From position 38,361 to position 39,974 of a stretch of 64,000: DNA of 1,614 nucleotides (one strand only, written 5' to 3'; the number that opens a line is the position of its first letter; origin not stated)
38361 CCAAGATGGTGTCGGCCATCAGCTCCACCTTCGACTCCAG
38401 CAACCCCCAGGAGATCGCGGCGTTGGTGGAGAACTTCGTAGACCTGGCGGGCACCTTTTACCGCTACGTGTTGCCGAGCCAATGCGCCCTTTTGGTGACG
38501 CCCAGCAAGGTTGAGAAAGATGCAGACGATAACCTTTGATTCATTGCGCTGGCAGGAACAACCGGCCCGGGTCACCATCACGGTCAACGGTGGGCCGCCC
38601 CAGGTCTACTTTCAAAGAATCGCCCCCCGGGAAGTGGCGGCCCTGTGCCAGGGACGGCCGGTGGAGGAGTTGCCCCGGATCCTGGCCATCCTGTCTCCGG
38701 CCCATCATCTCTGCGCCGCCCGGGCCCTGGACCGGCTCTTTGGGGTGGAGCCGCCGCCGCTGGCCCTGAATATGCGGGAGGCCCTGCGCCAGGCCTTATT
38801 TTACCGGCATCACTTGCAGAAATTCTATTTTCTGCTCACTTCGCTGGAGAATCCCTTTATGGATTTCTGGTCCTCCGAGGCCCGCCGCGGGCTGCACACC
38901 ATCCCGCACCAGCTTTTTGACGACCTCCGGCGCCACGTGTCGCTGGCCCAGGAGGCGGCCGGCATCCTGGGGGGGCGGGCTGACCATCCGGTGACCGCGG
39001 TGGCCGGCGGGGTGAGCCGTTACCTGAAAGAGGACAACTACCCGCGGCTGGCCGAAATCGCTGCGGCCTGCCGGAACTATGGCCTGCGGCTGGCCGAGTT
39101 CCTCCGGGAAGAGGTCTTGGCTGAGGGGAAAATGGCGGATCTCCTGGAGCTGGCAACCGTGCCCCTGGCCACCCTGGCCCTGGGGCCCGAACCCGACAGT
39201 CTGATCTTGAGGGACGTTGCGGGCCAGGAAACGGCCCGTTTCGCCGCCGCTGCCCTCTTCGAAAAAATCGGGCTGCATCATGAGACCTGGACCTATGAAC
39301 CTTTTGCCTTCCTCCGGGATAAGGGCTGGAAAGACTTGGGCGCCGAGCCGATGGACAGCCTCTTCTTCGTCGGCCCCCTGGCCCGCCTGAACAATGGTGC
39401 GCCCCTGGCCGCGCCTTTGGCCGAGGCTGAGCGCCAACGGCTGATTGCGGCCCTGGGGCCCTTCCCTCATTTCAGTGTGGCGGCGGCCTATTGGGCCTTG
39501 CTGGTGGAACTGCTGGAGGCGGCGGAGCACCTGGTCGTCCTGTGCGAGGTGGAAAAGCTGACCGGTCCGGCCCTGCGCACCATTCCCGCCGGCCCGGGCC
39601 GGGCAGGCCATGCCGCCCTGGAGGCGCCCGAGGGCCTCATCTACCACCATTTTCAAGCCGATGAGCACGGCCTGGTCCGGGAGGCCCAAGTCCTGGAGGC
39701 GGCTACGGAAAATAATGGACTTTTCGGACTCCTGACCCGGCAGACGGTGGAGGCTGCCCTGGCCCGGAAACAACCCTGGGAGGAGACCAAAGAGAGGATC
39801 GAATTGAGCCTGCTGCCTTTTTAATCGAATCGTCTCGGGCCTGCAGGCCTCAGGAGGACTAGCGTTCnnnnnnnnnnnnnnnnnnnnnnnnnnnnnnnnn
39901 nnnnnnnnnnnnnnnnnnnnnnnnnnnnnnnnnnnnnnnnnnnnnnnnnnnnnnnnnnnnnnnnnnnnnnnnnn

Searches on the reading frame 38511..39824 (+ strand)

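Call 16: search_protein_families(library=ncbifam, proteins=[window:38511-39824:+], max_evalue=1e-10)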
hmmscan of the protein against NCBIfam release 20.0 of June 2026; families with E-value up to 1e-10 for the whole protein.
window:38511-39824:+ (437 aa): 1 family
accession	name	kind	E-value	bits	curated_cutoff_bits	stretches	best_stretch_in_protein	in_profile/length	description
NF041785.2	VhuA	equivalog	4.1e-32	111.2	800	1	4-402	1-402/418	F420-non-reducing hydrogenase Vhu subunit A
